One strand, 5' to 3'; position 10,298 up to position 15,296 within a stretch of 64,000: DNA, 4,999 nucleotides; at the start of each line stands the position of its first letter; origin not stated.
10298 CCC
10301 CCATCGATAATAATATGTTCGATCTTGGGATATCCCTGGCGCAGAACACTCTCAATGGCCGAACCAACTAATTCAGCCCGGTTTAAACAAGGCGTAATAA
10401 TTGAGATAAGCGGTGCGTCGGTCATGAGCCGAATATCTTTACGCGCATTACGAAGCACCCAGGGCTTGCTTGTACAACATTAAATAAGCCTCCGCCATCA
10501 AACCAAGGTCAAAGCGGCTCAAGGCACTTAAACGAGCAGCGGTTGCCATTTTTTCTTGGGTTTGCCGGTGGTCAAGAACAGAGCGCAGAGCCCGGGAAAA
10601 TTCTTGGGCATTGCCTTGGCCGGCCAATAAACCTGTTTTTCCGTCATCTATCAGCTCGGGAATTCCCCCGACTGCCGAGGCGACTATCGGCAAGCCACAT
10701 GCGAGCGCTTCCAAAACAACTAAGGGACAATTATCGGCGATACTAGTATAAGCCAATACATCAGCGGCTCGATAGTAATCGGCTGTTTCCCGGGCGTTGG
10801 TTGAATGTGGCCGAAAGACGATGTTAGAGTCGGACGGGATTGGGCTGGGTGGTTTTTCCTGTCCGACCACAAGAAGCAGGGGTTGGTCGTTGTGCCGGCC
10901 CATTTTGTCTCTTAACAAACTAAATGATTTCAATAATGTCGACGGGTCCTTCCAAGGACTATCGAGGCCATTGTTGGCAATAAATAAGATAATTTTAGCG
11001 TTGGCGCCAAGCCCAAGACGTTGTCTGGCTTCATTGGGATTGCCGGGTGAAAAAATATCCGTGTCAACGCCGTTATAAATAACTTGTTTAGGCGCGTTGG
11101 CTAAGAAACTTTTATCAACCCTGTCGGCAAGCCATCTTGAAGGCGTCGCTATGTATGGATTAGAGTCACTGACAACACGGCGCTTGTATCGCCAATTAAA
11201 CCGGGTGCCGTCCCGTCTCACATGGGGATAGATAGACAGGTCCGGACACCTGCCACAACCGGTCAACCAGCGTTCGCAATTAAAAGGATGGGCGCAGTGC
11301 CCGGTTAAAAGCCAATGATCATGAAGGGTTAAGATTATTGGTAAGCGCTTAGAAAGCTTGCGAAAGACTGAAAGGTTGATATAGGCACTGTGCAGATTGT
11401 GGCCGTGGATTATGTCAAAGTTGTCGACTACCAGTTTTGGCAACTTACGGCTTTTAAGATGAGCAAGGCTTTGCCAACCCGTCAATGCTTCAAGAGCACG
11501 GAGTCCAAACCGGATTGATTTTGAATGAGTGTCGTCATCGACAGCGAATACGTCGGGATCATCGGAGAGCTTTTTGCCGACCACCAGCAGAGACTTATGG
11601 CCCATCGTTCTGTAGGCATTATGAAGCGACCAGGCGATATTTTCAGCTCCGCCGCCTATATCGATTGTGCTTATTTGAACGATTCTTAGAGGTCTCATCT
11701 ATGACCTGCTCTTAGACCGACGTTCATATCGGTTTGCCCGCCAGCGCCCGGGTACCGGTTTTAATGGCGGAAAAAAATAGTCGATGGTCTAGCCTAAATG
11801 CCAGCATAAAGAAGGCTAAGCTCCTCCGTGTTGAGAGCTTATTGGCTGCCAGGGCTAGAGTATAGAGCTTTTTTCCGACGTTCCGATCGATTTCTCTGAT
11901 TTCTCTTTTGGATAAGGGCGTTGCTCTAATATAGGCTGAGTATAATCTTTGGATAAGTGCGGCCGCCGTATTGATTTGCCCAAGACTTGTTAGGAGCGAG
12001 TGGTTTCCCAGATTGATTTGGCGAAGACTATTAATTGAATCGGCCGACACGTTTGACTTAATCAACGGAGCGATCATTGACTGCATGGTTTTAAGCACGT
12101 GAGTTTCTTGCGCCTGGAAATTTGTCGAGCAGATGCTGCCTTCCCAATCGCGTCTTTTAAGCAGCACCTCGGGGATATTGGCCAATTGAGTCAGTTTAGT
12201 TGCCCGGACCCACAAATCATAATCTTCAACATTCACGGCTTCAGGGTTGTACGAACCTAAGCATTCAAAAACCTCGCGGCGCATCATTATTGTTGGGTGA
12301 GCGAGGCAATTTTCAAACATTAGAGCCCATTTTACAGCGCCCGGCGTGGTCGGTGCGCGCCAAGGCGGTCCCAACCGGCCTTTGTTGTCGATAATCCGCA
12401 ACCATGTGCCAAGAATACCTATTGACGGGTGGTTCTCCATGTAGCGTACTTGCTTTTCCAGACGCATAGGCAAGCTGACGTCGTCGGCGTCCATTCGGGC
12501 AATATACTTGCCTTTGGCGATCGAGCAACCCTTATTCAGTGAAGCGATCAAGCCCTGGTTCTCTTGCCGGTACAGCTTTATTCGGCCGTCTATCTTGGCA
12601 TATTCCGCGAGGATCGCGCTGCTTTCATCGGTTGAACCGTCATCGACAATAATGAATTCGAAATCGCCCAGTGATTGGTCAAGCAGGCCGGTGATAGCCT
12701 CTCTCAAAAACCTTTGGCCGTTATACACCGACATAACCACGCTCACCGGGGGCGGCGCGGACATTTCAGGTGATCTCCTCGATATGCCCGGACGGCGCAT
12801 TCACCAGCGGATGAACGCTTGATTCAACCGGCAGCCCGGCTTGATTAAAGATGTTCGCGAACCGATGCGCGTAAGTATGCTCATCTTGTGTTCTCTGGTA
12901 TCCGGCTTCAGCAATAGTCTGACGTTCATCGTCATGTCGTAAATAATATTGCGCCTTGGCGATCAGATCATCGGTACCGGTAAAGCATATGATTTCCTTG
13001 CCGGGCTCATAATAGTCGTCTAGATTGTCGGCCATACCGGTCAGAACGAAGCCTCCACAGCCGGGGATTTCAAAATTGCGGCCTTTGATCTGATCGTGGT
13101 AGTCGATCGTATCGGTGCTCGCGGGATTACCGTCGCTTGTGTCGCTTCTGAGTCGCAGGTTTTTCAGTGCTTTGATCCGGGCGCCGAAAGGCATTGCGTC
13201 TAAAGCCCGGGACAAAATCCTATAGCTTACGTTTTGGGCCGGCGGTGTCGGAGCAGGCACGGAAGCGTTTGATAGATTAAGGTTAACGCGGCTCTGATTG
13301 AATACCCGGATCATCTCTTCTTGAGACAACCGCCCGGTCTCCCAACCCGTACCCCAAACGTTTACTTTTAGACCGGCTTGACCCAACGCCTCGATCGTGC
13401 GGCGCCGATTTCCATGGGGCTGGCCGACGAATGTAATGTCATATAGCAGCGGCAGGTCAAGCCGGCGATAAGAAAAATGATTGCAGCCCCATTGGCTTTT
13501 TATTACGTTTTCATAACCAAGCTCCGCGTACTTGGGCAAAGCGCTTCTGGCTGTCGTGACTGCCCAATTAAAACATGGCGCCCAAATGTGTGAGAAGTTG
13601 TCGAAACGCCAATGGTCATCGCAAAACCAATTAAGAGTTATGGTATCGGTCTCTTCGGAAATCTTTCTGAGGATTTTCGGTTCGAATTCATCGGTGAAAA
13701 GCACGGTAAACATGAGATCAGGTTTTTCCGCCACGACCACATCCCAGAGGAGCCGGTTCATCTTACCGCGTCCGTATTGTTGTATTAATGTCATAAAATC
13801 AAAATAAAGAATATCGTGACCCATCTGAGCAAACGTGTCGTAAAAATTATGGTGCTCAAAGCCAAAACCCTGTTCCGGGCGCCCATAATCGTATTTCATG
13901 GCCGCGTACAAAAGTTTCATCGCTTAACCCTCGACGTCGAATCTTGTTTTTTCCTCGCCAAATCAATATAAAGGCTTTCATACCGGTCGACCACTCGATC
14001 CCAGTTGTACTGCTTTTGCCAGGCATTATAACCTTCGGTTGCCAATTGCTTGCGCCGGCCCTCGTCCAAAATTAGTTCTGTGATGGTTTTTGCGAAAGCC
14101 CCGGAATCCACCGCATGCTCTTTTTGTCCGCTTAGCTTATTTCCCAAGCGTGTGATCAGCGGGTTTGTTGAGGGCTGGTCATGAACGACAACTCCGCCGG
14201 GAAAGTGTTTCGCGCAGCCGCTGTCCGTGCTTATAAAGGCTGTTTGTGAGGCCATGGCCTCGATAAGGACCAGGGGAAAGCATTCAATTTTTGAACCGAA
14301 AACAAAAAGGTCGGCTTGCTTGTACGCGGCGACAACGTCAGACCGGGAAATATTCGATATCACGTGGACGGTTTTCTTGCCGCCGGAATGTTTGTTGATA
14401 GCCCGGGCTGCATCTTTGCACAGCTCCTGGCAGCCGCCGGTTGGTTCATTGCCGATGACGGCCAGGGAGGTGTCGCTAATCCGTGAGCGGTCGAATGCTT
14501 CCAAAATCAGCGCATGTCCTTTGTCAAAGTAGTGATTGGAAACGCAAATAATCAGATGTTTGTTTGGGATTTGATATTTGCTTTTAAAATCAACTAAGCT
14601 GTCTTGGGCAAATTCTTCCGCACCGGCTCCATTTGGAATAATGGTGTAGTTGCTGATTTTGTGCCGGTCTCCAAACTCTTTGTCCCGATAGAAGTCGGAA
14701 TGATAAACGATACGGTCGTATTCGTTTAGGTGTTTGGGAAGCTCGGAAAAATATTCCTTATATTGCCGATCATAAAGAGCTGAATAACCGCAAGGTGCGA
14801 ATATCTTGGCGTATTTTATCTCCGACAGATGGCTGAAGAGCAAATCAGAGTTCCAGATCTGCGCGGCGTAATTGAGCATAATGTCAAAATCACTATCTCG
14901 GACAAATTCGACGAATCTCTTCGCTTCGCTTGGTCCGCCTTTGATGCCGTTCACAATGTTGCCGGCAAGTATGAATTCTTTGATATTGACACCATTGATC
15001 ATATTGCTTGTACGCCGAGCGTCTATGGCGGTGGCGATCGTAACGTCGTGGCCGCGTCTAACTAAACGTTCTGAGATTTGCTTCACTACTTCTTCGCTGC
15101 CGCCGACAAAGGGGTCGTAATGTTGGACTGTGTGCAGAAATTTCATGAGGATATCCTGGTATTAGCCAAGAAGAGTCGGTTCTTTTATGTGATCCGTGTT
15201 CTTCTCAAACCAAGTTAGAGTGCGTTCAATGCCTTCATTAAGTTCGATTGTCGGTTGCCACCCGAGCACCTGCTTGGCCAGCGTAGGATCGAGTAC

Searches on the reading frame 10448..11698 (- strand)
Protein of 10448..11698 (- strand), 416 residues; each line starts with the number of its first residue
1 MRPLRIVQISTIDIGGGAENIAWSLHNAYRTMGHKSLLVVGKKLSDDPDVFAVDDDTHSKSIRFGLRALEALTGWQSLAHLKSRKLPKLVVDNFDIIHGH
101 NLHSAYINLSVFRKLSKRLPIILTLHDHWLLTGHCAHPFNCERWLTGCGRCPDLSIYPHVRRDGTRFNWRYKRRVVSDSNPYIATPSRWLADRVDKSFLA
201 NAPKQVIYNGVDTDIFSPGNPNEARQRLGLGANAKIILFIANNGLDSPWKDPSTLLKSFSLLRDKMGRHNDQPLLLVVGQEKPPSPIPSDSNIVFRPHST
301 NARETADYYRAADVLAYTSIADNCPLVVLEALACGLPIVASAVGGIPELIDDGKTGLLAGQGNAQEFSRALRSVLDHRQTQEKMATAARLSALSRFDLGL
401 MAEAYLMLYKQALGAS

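Call 9: search_protein_families(library=pfam, proteins=[window:10448-11698:-], max_evalue=0.00001)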
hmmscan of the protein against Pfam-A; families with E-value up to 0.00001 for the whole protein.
window:10448-11698:- (416 aa): 6 families
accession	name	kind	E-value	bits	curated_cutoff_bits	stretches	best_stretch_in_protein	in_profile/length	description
PF00534.26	Glycos_transf_1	-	1.7e-26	93.2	26.4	1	223-389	4-170/172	Glycosyl transferases group 1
PF13692.12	Glyco_trans_1_4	-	7.6e-24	85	27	1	235-376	2-141/142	Glycosyl transferases group 1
PF13439.12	Glyco_transf_4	-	2.8e-17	63.7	28.5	1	16-214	2-169/170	Glycosyltransferase Family 4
PF13524.12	Glyco_trans_1_2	-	3.7e-09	37.1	25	1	292-397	28-134/144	Glycosyl transferase-like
PF20706.3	GT4-conflict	-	4.1e-09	36.3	26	1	291-389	261-369/385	Family 4 Glycosyltransferase in conflict systems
PF13579.12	Glyco_trans_4_4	-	4.8e-07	30.7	29.7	1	16-145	1-124/158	Glycosyl transferase 4-like domain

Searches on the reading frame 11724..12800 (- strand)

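Call 9: search_protein_families(library=pfam, proteins=[window:11724-12800:-], max_evalue=0.00001)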
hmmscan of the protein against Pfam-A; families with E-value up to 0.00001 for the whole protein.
window:11724-12800:- (358 aa): 3 families
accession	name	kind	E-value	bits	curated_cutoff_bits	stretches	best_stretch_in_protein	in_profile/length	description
PF00535.33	Glycos_transf_2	-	3.2e-39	135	23.3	1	20-181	1-167/168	Glycosyl transferase family 2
PF13641.12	Glyco_tranf_2_3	-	4.6e-13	50.1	27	1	17-201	1-195/230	Glycosyltransferase like family 2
PF10111.15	Glyco_tranf_2_2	-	4e-11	43.3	27.3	1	20-219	1-220/276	Glycosyltransferase like family 2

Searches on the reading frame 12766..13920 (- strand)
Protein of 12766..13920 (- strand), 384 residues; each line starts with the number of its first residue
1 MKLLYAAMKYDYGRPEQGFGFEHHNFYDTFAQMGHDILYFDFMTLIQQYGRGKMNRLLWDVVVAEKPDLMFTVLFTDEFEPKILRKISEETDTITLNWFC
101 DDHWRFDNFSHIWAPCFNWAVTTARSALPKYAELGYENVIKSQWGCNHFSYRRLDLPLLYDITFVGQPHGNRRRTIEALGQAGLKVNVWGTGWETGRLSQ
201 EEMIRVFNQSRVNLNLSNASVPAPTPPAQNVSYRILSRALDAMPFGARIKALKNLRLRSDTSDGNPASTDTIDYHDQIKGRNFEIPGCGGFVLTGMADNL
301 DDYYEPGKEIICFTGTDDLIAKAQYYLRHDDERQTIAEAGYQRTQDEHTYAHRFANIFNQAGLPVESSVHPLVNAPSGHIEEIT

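Call 9: search_protein_families(library=pfam, proteins=[window:12766-13920:-], max_evalue=0.00001)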
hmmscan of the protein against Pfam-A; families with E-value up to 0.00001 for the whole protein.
window:12766-13920:- (384 aa): 1 family
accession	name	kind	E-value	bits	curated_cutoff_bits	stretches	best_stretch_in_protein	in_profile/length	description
PF13524.12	Glyco_trans_1_2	-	5.2e-35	120.9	25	2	274-358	59-143/144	Glycosyl transferase-like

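Call 34: search_protein_families(library=ncbifam, proteins=[window:12766-13920:-], max_evalue=0.00001)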
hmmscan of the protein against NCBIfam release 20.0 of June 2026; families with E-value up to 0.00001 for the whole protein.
window:12766-13920:- (384 aa): 0 families

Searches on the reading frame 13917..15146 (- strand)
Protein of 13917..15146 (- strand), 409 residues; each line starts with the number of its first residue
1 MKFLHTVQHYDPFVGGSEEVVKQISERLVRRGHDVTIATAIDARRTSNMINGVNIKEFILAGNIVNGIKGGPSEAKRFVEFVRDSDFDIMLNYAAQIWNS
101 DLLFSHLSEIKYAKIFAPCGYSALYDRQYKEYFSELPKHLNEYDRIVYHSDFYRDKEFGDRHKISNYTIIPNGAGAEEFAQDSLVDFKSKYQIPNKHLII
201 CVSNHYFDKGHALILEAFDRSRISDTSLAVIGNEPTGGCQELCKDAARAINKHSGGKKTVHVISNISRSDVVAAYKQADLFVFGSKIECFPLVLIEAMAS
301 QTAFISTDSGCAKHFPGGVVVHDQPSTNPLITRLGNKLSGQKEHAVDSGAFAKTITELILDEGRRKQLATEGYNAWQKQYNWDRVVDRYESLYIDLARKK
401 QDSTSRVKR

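Call 9: search_protein_families(library=pfam, proteins=[window:13917-15146:-], max_evalue=0.00001)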
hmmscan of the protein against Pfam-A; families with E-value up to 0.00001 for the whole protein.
window:13917-15146:- (409 aa): 4 families
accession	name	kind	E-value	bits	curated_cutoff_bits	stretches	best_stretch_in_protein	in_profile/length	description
PF00534.26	Glycos_transf_1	-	1.4e-20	74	26.4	1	189-372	7-169/172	Glycosyl transferases group 1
PF13692.12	Glyco_trans_1_4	-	3.5e-15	56.9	27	1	197-313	2-113/142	Glycosyl transferases group 1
PF20706.3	GT4-conflict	-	8.5e-09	35.3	26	1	219-387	226-383/385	Family 4 Glycosyltransferase in conflict systems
PF13439.12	Glyco_transf_4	-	5.5e-07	30.2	28.5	1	14-173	1-165/170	Glycosyltransferase Family 4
